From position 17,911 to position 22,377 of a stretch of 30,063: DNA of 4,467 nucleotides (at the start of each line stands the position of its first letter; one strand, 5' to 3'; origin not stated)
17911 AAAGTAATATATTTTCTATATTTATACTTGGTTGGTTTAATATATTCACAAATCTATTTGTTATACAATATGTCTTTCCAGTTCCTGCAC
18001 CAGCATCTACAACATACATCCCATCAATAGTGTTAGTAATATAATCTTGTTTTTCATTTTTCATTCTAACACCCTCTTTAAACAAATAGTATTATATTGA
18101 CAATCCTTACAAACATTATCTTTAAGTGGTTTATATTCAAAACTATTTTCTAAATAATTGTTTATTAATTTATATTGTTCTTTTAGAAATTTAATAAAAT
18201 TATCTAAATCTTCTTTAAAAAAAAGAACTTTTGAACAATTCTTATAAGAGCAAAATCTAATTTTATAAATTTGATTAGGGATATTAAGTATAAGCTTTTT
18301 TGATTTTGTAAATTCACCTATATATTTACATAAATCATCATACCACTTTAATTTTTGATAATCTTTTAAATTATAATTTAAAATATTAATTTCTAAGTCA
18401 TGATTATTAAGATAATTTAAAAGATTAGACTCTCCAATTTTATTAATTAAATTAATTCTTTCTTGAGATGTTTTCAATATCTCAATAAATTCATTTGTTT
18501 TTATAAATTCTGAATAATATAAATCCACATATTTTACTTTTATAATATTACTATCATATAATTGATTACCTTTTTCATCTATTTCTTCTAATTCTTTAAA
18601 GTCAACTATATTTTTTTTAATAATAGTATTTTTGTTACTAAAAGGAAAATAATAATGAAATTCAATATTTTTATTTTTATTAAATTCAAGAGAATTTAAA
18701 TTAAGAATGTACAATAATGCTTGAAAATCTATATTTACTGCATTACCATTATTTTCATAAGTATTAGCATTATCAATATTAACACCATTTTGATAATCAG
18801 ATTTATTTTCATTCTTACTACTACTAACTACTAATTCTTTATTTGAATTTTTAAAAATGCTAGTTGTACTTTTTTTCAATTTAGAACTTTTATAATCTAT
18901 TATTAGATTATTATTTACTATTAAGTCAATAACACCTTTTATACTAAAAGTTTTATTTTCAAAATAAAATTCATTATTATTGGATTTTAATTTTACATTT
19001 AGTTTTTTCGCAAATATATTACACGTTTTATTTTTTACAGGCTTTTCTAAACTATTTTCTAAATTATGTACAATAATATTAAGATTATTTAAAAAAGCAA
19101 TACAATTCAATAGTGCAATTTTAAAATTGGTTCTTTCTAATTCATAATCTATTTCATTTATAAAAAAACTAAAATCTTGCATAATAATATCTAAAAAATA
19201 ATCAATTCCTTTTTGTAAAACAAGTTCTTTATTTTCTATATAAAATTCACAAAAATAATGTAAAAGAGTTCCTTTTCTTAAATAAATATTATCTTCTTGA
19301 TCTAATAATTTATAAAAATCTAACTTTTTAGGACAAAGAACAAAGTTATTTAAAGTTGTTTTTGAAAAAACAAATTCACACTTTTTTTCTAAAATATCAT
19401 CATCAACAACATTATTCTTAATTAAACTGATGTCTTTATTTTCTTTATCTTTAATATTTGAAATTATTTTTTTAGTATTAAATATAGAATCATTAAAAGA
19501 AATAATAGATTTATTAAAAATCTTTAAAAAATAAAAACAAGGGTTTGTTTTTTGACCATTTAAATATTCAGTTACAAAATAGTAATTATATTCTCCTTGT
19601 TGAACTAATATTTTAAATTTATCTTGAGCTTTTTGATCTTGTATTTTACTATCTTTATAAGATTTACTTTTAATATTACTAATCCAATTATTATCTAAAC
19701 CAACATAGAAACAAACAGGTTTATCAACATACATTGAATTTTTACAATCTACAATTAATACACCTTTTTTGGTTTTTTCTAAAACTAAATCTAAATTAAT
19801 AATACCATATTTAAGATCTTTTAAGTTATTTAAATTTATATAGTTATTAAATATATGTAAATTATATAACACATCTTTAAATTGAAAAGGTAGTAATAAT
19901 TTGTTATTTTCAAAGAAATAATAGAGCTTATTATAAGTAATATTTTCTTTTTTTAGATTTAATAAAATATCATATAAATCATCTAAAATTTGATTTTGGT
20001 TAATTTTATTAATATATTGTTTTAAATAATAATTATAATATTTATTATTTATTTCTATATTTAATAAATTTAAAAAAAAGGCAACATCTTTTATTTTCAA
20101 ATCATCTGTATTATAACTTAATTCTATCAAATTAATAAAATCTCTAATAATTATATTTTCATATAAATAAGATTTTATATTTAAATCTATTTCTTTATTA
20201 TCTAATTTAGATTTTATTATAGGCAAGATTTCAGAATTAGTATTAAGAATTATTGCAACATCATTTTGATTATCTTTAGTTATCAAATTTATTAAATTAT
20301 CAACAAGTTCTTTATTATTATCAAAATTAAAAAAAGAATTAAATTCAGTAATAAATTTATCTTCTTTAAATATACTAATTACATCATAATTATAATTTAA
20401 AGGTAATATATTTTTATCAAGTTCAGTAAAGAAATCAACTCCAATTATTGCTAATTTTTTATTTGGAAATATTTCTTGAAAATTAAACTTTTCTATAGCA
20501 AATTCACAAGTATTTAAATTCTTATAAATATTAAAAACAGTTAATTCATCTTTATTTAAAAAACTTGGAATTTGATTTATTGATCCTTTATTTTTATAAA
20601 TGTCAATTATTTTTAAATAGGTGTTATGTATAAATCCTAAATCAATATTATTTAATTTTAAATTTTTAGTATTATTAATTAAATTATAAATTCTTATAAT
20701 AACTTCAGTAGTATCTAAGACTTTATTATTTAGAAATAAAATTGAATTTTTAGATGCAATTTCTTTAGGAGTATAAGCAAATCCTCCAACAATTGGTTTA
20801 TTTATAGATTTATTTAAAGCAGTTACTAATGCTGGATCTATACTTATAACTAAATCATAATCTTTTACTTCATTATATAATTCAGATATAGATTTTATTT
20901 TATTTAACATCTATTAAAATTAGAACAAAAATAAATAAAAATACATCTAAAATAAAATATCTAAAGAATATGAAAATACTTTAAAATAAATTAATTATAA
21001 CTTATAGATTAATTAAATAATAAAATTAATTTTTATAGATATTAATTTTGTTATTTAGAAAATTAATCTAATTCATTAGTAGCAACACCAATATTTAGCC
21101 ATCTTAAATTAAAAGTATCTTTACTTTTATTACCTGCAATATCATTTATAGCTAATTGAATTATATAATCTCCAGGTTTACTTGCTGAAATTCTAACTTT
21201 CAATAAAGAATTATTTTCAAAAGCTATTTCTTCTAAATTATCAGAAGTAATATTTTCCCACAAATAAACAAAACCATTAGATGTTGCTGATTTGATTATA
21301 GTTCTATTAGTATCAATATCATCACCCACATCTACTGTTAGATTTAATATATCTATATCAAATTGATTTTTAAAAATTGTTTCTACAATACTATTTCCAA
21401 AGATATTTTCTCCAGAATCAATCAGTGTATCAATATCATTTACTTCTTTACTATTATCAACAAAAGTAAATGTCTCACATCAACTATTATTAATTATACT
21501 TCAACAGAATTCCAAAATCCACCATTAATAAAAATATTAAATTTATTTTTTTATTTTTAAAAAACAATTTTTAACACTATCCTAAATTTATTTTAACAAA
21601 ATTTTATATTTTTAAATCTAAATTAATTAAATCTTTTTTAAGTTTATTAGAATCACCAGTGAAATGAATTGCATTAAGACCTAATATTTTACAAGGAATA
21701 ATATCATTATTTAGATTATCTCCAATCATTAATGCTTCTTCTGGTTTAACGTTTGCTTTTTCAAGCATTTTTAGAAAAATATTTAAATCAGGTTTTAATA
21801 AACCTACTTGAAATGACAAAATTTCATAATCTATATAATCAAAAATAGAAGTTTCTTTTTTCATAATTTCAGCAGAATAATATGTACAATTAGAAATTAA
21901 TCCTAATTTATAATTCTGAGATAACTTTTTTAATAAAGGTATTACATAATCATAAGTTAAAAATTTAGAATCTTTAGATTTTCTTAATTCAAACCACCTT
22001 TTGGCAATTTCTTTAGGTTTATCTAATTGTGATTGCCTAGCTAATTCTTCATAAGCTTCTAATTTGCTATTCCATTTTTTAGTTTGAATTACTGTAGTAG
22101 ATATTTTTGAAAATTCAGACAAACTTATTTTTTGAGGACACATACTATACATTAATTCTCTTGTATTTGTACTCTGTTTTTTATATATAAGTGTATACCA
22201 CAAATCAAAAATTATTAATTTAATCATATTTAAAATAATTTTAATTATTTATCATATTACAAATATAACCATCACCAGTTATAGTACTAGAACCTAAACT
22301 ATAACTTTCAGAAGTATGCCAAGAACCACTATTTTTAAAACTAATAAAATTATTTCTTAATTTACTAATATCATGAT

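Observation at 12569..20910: Five-gene AddB-like / AddA-like / DEDDh exonuclease / orphan / RmuC-like operon in an archaeal-looking genome: candidate undescribed DNA-end-processing or defence module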

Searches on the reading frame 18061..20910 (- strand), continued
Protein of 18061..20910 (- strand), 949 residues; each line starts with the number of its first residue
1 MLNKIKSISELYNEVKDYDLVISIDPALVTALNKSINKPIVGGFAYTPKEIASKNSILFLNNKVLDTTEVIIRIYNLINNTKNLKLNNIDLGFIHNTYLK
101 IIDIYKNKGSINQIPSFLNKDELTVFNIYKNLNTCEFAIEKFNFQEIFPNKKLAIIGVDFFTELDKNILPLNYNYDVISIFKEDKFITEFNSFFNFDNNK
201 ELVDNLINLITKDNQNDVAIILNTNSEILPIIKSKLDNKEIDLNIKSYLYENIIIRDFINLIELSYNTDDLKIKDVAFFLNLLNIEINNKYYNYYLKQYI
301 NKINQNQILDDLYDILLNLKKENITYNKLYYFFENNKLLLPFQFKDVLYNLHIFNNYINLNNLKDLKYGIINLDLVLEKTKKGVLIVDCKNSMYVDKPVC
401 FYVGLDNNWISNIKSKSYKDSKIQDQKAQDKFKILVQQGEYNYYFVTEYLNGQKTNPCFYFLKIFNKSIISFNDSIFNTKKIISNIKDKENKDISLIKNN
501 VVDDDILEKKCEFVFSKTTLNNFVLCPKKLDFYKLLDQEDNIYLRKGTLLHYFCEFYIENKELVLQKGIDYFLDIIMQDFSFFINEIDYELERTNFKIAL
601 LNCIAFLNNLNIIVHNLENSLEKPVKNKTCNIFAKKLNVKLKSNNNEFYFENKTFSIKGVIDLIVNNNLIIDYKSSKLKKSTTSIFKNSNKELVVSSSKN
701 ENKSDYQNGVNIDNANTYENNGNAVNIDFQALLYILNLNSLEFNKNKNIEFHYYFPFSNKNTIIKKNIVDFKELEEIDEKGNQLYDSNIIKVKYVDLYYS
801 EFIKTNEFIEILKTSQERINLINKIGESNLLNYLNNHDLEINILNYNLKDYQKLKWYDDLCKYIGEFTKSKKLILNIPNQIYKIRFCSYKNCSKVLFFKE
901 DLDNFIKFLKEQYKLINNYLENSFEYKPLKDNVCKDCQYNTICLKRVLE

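Call 68: predict_structure(alignment_id=A2)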
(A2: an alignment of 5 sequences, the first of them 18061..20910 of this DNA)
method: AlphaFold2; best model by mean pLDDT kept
length: 949 residues; sequences in the alignment: 5
mean_pLDDT: 46.7   pTM: 0.37
mean pLDDT of the five models: 46.7, 43.4, 43.2, 42.2, 39.8
residues with pLDDT >= 90: 11; 70-90: 194; 50-70: 134; < 50: 610
segments of 3 or more residues with pLDDT < 50: 1-11, 17-62, 83-85, 142-203, 214-218, 221-228, 380-544, 584-587, 609-629, 641-807, 812-815, 824-826, 836-852, 864-906, 909-949
pLDDT, mean of each block of 10 residues (from residue 1): 37 49 43 43 42 36 67 85 60 88 71 82 89 69 34 22 26 25 28 31 52 51 44 60 60 77 85 79 72 79 72 87 89 82 81 88 87 63 36 23 23 25 29 23 27 26 25 28 31 31 23 25 26 28 47 63 82 80 56 60 50 27 31 68 39 30 27 25 23 24 24 24 24 31 35 29 28 36 29 32 45 50 53 50 39 53 48 44 38 30 44 43 37 41 29
secondary structure, 60 per line:
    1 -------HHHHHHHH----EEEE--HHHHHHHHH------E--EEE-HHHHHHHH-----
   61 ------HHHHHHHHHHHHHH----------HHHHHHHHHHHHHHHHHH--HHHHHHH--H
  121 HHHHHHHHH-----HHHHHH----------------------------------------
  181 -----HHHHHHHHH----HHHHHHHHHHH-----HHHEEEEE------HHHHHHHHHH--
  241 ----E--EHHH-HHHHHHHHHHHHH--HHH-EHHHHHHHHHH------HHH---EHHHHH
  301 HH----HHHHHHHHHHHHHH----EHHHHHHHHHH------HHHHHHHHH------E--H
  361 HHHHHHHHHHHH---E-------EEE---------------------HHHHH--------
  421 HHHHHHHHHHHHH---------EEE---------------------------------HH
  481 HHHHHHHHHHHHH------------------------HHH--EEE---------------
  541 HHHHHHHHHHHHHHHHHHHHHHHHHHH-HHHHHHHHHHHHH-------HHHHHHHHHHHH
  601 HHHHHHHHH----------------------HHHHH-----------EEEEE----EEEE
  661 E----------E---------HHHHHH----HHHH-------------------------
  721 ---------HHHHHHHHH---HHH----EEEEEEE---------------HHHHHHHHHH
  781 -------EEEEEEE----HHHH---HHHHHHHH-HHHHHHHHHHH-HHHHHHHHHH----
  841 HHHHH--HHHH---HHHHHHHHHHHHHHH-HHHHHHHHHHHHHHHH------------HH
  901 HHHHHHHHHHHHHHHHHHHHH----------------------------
elements in order (helices of 4 or more, strands of 3 or more residues): H8-15 E20-23 H26-34 E44-46 H48-55 H67-80 H91-108 H111-117 H120-129 H135-140 H186-194 H199-209 E218-222 H229-238 H253-265 H273-282 H296-302 H307-320 H326-335 H342-350 H360-372 E384-386 H408-412 H421-433 E443-445 H479-493 E523-525 H541-567 H569-581 H589-609 H632-636 E648-652 E657-661 H682-687 H692-695 H730-738 E749-755 H771-780 E788-794 H799-802 H806-813 H815-825 H827-836 H841-845 H848-851 H855-869 H871-886 H899-921
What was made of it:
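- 18061..20910 (-): AddB-like subunit (949 aa). It has a C-terminal RecB/Cas4-family PD-(D/E)xK nuclease with a 4-Cys (Fe-S type) module, and a ~500-aa N-terminal region of unresolved fold with no Walker A motif. The AF2 model was unusable (pLDDT 46.7, call 68).
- On AddAB helicase-nuclease: The AF2 model had pLDDT 46.7 (call 68).
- Tried and rejected: The allowed 5-sequence alignment gave pLDDT 46.7, so no fold search was run (call 68).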

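Call 102: search_protein_families(library=pfam, proteins=[L050:4268-5110:+, L050:5632-6909:+, L050:6899-7972:+, L050:8238-9056:+, L050:9053-9784:+, L050:15969-16850:-, L050:17331-18521:+, L050:18511-18948:+, L050:19334-20269:+, L050:20520-21704:+], max_evalue=0.001)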
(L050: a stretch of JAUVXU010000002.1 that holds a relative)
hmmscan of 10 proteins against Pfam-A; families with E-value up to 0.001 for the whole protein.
L050:4268-5110:+ (280 aa): 4 families
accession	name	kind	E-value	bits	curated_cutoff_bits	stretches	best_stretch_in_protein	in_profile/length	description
PF08501.16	Shikimate_dh_N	-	3.9e-24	85.1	27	1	6-90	1-83/83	Shikimate dehydrogenase substrate binding domain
PF18317.6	SDH_C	-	3.7e-14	52.6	25.8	1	245-274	1-30/31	Shikimate 5'-dehydrogenase C-terminal domain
PF01488.26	Shikimate_DH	-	1e-13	52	24.3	1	113-234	5-123/138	Shikimate / quinate 5-dehydrogenase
PF03435.24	Sacchrp_dh_NADP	-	0.00042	21.1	25.1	0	123-195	1-77/129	Saccharopine dehydrogenase NADP binding domain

L050:5632-6909:+ (425 aa): 1 family
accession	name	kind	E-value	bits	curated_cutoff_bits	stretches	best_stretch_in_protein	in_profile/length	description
PF00275.25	EPSP_synthase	-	4.7e-108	362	22.8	1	8-415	5-417/417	EPSP synthase (3-phosphoshikimate 1-carboxyvinyltransferase)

L050:6899-7972:+ (357 aa): 1 family
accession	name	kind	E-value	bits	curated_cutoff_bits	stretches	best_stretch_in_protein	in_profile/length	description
PF01264.26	Chorismate_synt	-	5.2e-128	426.8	27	1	10-353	2-327/327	Chorismate synthase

L050:8238-9056:+ (272 aa): 2 families
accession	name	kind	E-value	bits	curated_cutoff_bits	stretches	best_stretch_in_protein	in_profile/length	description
PF00800.23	PDT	-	4e-52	177.1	25.2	1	3-177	1-180/181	Prephenate dehydratase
PF01842.31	ACT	-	0.00072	19.7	27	0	197-236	12-50/66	ACT domain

L050:9053-9784:+ (243 aa): 7 families
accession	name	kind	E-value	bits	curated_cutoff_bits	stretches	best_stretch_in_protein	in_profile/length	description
PF02153.23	PDH_N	-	5.6e-20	71.9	26.5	1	20-153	3-151/154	Prephenate dehydrogenase, nucleotide-binding domain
PF03807.23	F420_oxidored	-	4.3e-10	40.5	21.6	1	6-88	2-91/94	NADP oxidoreductase coenzyme F420-dependent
PF03446.21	NAD_binding_2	-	7.7e-07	29.7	21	1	6-92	2-96/161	NAD binding domain of 6-phosphogluconate dehydrogenase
PF02826.25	2-Hacid_dh_C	-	9.8e-07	28.8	25.1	1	2-64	35-100/178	D-isomer specific 2-hydroxyacid dehydrogenase, NAD binding domain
PF07991.19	KARI_N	-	4.4e-05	23.6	20.6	1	2-85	3-91/165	Acetohydroxy acid isomeroreductase, NADPH-binding domain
PF02254.24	TrkA_N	-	4.8e-05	24.1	23.8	1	8-47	3-44/116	TrkA-N domain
PF03435.24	Sacchrp_dh_NADP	-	0.00063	20.5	25.1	0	6-87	1-74/129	Saccharopine dehydrogenase NADP binding domain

L050:15969-16850:- (293 aa): 2 families
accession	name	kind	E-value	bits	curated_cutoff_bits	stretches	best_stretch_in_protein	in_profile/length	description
PF00565.23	SNase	-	4.8e-21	75.6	21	1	58-175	1-106/107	Staphylococcal nuclease homologue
PF00932.25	LTD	-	7.1e-15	55.8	34.3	1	184-292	6-107/109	Lamin Tail Domain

L050:17331-18521:+ (396 aa): 2 families
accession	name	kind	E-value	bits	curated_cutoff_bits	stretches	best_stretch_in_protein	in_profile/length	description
PF02518.31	HATPase_c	-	9.8e-21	74.7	26.4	1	282-389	4-110/111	Histidine kinase-, DNA gyrase B-, and HSP90-like ATPase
PF00512.31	HisKA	-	2e-13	50.6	26.9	1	170-236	2-65/66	His Kinase A (phospho-acceptor) domain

L050:18511-18948:+ (145 aa): 1 family
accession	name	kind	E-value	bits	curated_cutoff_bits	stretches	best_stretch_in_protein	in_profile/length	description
PF00072.30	Response_reg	-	3.2e-19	69.6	30.2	1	8-122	1-102/111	Response regulator receiver domain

L050:19334-20269:+ (311 aa): 2 families
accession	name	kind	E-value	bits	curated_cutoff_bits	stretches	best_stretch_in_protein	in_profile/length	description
PF00382.24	TFIIB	-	5e-49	164.7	23.6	2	217-304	5-92/92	Transcription factor TFIIB repeat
PF08271.17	Zn_Ribbon_TF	-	4.6e-18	64.9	29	1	14-55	2-43/43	TFIIB zinc-binding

L050:20520-21704:+ (394 aa): 1 family
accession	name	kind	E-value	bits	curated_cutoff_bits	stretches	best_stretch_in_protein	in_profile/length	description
PF02515.22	CoA_transf_3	-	6.9e-129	430.6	23.3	1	5-371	2-366/366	CoA-transferase family III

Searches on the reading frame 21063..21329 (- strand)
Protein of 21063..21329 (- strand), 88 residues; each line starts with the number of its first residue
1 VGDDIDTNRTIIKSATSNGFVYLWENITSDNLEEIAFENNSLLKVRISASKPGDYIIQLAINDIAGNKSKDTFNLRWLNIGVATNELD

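Call 8: search_protein_families(library=pfam, proteins=[window:21063-21329:-], max_evalue=0.01)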
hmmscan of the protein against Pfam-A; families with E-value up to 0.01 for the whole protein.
window:21063-21329:- (88 aa): 1 family
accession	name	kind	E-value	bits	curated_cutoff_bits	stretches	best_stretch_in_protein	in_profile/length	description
PF22352.2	K319L-like_PKD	-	0.00049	20.5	27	1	20-74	29-81/84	K319L-like, PKD domain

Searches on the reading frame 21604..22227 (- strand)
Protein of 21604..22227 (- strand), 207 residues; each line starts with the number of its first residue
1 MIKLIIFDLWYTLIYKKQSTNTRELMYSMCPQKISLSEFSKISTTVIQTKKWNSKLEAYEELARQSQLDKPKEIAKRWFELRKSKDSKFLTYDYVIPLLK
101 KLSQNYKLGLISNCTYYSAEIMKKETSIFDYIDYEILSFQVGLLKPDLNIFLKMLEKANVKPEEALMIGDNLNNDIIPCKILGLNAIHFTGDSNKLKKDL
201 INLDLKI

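Call 4: search_protein_families(library=pfam, proteins=[window:21604-22227:-], max_evalue=0.01)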
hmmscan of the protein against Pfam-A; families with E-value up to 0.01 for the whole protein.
window:21604-22227:- (207 aa): 3 families
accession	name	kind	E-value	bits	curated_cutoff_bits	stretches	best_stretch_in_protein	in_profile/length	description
PF13419.12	HAD_2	-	2.1e-18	67.5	23.8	1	5-187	1-176/178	Haloacid dehalogenase-like hydrolase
PF00702.32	Hydrolase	-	6.3e-16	59.8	26.4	1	2-179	1-187/191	haloacid dehalogenase-like hydrolase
PF13242.12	Hydrolase_like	-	2.9e-05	24.3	22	1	145-187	4-46/75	HAD-hyrolase-like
